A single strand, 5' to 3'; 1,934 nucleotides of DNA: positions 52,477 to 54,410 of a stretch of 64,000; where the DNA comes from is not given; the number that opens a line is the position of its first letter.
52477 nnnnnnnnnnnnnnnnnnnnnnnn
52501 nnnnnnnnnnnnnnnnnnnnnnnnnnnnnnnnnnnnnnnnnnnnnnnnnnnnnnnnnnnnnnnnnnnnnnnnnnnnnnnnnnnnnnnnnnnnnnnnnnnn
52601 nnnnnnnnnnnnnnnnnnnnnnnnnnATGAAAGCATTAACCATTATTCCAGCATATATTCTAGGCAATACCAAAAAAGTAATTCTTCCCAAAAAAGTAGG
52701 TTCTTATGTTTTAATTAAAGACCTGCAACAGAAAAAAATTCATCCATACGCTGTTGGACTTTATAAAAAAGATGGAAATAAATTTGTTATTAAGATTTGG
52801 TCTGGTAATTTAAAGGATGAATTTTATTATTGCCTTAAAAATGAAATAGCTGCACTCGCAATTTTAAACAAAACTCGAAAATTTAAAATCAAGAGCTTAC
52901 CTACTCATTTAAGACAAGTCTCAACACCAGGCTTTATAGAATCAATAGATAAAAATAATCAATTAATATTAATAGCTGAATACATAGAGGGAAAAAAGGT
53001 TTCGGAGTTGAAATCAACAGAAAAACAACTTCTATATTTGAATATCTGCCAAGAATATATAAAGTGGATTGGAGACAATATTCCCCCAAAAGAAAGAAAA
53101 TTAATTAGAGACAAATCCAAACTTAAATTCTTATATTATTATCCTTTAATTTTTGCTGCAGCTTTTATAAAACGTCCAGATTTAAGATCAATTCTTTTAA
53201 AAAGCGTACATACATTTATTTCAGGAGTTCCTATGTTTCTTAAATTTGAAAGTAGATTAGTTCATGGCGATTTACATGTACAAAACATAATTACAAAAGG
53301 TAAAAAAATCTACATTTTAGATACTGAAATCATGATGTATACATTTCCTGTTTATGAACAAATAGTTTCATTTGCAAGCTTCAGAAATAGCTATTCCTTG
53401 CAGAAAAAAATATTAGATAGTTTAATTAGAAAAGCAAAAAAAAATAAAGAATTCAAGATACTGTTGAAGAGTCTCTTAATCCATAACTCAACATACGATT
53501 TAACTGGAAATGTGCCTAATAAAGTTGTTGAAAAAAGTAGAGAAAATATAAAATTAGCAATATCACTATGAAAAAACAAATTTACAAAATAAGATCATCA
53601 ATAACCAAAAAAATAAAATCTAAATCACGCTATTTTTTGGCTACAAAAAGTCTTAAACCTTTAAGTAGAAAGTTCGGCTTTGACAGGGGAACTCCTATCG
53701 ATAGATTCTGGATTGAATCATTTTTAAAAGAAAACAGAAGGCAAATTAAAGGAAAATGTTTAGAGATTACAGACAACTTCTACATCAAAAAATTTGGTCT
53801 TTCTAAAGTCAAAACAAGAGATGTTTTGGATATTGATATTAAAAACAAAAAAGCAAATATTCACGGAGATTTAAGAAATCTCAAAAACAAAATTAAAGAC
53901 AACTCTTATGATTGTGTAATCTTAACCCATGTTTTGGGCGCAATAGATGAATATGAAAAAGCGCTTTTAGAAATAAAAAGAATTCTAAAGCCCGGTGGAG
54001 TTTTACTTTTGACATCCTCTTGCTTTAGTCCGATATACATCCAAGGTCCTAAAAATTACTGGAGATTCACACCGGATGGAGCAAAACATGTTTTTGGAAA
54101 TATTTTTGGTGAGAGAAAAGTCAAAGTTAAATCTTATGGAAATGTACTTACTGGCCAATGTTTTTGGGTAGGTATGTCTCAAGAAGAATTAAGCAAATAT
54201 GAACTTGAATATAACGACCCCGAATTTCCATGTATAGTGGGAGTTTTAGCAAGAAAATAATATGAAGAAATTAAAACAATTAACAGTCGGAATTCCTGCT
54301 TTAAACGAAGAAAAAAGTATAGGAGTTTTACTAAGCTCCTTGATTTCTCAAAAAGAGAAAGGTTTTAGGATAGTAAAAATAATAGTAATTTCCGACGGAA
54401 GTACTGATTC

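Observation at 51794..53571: Tandem protein-kinase-fold phosphotransferases inside the glycan operon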

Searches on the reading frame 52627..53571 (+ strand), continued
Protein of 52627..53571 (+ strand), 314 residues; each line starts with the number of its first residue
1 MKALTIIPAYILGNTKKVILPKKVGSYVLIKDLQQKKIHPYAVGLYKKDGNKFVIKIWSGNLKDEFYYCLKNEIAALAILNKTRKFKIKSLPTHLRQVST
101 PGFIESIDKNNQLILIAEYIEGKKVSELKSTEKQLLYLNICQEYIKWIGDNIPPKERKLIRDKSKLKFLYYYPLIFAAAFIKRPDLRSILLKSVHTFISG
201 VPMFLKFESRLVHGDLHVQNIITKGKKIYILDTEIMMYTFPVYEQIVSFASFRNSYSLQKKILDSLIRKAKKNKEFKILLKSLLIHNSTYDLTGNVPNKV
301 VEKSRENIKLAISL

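Call 73: find_encoding_contigs(protein=P0004, flank=5000, max_places=2)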
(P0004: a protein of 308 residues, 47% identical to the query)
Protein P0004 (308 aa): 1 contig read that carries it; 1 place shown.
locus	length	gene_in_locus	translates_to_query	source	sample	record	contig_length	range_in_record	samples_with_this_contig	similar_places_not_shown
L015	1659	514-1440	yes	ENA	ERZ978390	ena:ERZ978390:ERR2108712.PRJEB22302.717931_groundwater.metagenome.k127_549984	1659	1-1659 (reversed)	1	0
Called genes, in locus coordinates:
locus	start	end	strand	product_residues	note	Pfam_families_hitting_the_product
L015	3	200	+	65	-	?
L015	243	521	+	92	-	PF00534:Glycos_transf_1, PF13692:Glyco_trans_1_4 (weak)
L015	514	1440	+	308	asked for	-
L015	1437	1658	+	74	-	?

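Call 80: list_cluster_members(proteins=[P0005, P0012, P0013, P0014, P0015, P0016, P0017, P0018, P0019, P0020])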
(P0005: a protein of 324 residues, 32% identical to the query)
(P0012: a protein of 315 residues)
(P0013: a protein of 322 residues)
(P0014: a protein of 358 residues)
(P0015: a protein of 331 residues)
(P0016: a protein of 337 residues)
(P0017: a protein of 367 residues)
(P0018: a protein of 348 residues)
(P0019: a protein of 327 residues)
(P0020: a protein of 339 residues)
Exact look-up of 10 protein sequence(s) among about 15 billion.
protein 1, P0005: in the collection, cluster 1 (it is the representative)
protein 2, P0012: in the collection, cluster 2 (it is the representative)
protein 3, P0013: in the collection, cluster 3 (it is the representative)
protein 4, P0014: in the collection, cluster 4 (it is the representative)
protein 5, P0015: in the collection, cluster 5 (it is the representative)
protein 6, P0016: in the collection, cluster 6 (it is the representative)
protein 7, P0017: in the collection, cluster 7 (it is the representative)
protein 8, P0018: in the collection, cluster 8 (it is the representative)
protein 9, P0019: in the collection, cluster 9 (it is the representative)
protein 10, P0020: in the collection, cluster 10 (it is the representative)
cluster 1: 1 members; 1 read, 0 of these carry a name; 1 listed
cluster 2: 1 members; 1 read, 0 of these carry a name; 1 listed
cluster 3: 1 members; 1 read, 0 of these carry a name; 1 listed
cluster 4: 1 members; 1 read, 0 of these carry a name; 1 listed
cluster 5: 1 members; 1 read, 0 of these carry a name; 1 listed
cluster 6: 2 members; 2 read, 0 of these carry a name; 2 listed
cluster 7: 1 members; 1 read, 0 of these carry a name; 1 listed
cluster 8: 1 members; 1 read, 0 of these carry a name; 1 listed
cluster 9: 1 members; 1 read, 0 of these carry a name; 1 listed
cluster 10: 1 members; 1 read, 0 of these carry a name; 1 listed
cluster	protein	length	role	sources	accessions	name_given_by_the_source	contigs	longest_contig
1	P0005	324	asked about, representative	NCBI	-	-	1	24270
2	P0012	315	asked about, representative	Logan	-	-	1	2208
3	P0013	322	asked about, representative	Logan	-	-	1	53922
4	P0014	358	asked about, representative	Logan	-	-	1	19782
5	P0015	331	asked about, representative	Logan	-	-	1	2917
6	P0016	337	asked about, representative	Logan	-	-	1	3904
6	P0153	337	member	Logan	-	-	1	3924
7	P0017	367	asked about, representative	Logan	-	-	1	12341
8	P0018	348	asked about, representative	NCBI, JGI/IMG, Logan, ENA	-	-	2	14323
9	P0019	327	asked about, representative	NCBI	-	-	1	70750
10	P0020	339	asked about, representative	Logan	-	-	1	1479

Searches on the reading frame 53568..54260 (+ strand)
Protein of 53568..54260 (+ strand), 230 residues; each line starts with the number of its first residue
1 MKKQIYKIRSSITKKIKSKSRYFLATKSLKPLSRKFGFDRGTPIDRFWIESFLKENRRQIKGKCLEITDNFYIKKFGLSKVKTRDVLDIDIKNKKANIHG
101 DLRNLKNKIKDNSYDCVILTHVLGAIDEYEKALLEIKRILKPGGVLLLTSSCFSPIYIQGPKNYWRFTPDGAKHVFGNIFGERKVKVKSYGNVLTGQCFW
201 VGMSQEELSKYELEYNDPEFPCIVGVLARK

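Call 3: search_protein_families(library=pfam, proteins=[window:53568-54260:+], max_evalue=1)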
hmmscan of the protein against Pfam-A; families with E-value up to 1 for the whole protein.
window:53568-54260:+ (230 aa): 9 families
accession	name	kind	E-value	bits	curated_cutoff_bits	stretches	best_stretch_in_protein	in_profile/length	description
PF08241.18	Methyltransf_11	-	1.7e-10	41.9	21.2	1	94-147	39-94/95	Methyltransferase domain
PF13489.12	Methyltransf_23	-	8.7e-08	32.5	27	1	93-152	61-120/164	Methyltransferase domain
PF13847.12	Methyltransf_31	-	2.8e-06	27.5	27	1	100-152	61-113/145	Methyltransferase domain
PF08242.18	Methyltransf_12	-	9.5e-06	26.7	30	1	100-146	53-98/98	Methyltransferase domain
PF01209.24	Ubie_methyltran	-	3e-05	23.9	20.1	1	98-151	103-156/233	ubiE/COQ5 methyltransferase family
PF13649.12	Methyltransf_25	-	3.9e-05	24.7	27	1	98-144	51-97/97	Methyltransferase domain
PF01234.23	NNMT_PNMT_TEMT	-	0.0024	17.6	25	1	84-164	137-213/261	NNMT/PNMT/TEMT family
PF20922.3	Anamorsin_N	-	0.0074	16.4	27.1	1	107-149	45-88/163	Anamorsin, N-terminal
PF05148.21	Methyltransf_8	-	0.027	14.8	27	1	85-148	95-156/219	Hypothetical methyltransferase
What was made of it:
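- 53568..54260 (+): Class I SAM methyltransferase (230 aa) with an atypical motif I (CLEITDN) and a conserved N-terminal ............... segment; the partner of K2. Pfam Methyltransf_11, E 1.7e-10 (call 3).
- Checked: The next gene (53568-54260) is a Methyltransf_11 protein (call 3).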

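Call 4: search_protein_families(library=ncbifam, proteins=[window:53568-54260:+], max_evalue=1)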
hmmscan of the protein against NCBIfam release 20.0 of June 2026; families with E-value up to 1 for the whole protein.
window:53568-54260:+ (230 aa): 24 families
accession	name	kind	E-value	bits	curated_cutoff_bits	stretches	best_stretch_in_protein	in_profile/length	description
NF001243.0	PRK00216.1-4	equivalog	1.1e-06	28.2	235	1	82-181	88-182/237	demethylmenaquinone methyltransferase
NF045667.1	MTase_DVU1556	equivalog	1.8e-05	24.3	155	1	106-149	77-120/213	DVU_1556 family methyltransferase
NF052510.1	methyltran_MpqE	exception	2e-05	24.1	335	1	55-146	65-149/234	methyl-plastoquinone biosynthesis methyltransferase MpqE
TIGR02752.1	MenG_heptapren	equivalog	3.4e-05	23.5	419.85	1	81-167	85-170/231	demethylmenaquinone methyltransferase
NF001240.0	PRK00216.1-1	equivalog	4.2e-05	22.7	378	1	108-149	128-169/251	bifunctional demethylmenaquinone methyltransferase/2-methoxy-6-polyprenyl-1,4-benzoquinol methylase UbiE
NF043040.1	corrin_prot_MT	hypoth_equivalog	6.2e-05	22.5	180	1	93-149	90-148/216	corrinoid protein-associated methyltransferase CpaM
TIGR01934.1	MenG_MenH_UbiE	subfamily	6.5e-05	22.3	158.35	1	96-148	91-141/223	ubiquinone/menaquinone biosynthesis methyltransferase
TIGR04345.1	ovoA_Cterm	equivalog_domain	6.7e-05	22.5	170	1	81-151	101-172/242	putative 4-mercaptohistidine N1-methyltransferase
NF041537.1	ArsM_AhpD_UU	exception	7e-05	21.8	510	1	107-150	139-182/345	arsenite methyltransferase/AhpD domain selenoprotein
NF041536.1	ArsM_DUF2284_UU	exception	8.8e-05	21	575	1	106-151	138-183/459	arsenite methyltransferase/DUF2284 domain selenoprotein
NF001241.0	PRK00216.1-2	equivalog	0.00013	21.7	327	1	99-149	100-148/231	demethylmenaquinone methyltransferase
NF001244.0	PRK00216.1-5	equivalog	0.0002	20.8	216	1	97-147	104-152/236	bifunctional demethylmenaquinone methyltransferase/2-methoxy-6-polyprenyl-1,4-benzoquinol methylase UbiE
NF047649.1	MTase_UXPK_star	exception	0.00029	20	460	1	109-149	142-182/283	methyltransferase/UXPK-star double selenoprotein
NF045823.1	PthPhpthDimycoMt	equivalog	0.0012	18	300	1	98-148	118-166/256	phthiotriol/phenolphthiotriol dimycocerosates methyltransferase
NF040538.1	methyl_ArsM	equivalog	0.0013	17.9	500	1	82-149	140-209/356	arsinothricin biosynthesis methyltransferase ArsM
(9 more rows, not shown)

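Call 23: search_solved_structures(query=window:53568-54260:+, max_evalue=1, show_alignments=2)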
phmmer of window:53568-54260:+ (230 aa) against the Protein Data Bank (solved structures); distinct sequences matched with E-value up to 1: 25.
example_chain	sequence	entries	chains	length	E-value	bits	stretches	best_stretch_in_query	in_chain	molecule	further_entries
1vlm_A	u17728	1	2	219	0.00049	23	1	99-148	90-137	SAM-dependent methyltransferase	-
6uak_A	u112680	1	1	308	0.00057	22.8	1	108-155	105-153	SAM dependent methyltransferase LahSB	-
3mgg_A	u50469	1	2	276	0.005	19.7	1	108-157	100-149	Methyltransferase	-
2gs9_A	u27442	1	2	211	0.005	19.7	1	112-148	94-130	Hypothetical protein TT1324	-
8ys9_A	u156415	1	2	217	0.0053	19.6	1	109-147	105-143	Phosphatidylethanolamine N-methyltransferase/phosphatidyl-N-methylethanolamine N-methyltra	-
5wp5_A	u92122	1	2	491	0.0098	18.7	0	100-154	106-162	Phosphomethylethanolamine N-methyltransferase 2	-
2yqz_A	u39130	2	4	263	0.051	16.4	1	99-147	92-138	Hypothetical protein TTHA0223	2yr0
5thy_A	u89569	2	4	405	0.07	15.9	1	110-168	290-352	CurJ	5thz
4pne_A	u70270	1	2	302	0.12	15.2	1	110-149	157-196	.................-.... protein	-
3i9f_A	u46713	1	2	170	0.12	15.1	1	82-148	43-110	Putative type 11 methyltransferase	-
3dlc_A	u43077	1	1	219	0.13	15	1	78-148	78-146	Putative S-adenosyl-L-methionine-dependent Methyltransferase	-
8xt7_A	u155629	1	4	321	0.14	15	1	97-150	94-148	Arsenite methyltransferase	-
6kjg_A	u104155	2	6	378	0.17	14.7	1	109-157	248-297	Dual-functional monooxygenase/methyltransferase psoF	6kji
2p8j_A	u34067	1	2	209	0.19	14.5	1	93-148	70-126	S-adenosylmethionine-dependent methyltransferase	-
2ld4_A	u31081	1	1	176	0.28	14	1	103-150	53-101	Anamorsin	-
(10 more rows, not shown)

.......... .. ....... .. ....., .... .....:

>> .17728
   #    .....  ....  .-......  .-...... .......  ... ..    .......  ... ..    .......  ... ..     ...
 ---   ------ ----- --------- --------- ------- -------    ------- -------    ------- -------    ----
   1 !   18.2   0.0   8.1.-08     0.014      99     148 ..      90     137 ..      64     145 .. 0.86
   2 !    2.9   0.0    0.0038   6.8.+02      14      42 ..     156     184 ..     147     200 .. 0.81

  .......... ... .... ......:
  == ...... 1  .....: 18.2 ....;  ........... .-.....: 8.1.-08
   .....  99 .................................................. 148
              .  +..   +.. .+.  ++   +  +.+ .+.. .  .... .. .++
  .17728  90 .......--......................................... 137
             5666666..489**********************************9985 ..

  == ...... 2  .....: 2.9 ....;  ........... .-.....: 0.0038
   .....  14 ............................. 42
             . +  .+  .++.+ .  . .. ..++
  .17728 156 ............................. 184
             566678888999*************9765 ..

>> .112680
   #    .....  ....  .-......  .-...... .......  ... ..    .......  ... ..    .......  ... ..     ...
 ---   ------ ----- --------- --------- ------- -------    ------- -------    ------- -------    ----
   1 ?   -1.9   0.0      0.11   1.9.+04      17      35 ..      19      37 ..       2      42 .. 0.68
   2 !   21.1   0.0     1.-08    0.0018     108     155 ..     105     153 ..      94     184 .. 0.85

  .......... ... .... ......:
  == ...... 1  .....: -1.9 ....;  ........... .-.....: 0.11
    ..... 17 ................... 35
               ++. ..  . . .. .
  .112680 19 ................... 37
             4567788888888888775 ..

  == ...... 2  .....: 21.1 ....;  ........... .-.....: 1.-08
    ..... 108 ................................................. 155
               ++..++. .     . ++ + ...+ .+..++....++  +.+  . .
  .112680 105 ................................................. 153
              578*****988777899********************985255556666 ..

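Call 53: search_solved_structures(query=A6, max_evalue=10, show_alignments=1)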
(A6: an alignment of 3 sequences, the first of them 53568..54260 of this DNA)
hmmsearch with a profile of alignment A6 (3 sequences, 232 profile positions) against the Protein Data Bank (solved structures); distinct sequences matched with E-value up to 10: 38.
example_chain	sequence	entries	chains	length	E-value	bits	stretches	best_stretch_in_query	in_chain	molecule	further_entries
1vlm_A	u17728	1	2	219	9e-06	28.7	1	112-184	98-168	SAM-dependent methyltransferase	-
3dlc_A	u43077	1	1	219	4.2e-05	26.5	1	85-208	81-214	Putative S-adenosyl-L-methionine-dependent Methyltransferase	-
3i9f_A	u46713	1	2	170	9.5e-05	25.4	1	95-152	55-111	Putative type 11 methyltransferase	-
8ys9_A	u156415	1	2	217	0.00038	23.4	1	105-155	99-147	Phosphatidylethanolamine N-methyltransferase/phosphatidyl-N-methylethanolamine N-methyltra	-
6uak_A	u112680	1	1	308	0.00083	22.3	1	103-163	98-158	SAM dependent methyltransferase LahSB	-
1ve3_A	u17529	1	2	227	0.0067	19.3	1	102-152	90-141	hypothetical protein PH0226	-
2gs9_A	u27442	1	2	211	0.0093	18.8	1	115-168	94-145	Hypothetical protein TT1324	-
8xt7_A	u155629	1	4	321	0.011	18.7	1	101-151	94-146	Arsenite methyltransferase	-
4krh_A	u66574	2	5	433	0.028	17.3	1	112-160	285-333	Phosphoethanolamine N-methyltransferase 2 | Phospholethanolamine N-methyltransferase 2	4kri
4ine_A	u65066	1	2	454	0.037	16.9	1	111-158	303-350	Protein PMT-2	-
2avn_A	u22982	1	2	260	0.069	16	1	120-167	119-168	ubiquinone/menaquinone biosynthesis methyltransferase-related protein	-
9un4_A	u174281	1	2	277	0.084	15.7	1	117-164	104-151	Juvenile hormone acid O-methyltransferase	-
3mgg_A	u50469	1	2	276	0.093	15.6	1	113-153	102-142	Methyltransferase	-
8k76_A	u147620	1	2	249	0.093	15.6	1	98-155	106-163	S-adenosylmethionine-dependent methyltransferase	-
3cc8_A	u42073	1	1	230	0.12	15.2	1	102-174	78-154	Putative methyltransferase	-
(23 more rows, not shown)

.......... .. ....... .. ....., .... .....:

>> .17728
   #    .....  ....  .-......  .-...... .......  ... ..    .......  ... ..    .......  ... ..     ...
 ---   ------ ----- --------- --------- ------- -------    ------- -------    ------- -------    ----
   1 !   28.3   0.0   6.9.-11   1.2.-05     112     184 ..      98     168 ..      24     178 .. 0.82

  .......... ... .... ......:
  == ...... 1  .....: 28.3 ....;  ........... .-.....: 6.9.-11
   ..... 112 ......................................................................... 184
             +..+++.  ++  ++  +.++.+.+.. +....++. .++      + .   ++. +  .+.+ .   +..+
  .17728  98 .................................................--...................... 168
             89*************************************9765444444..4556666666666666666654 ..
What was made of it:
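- The methyltransferase core weakly resembles phosphoethanolamine and PE N-methyltransferases, E 4e-4 to 0.04 (calls 23, 53).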
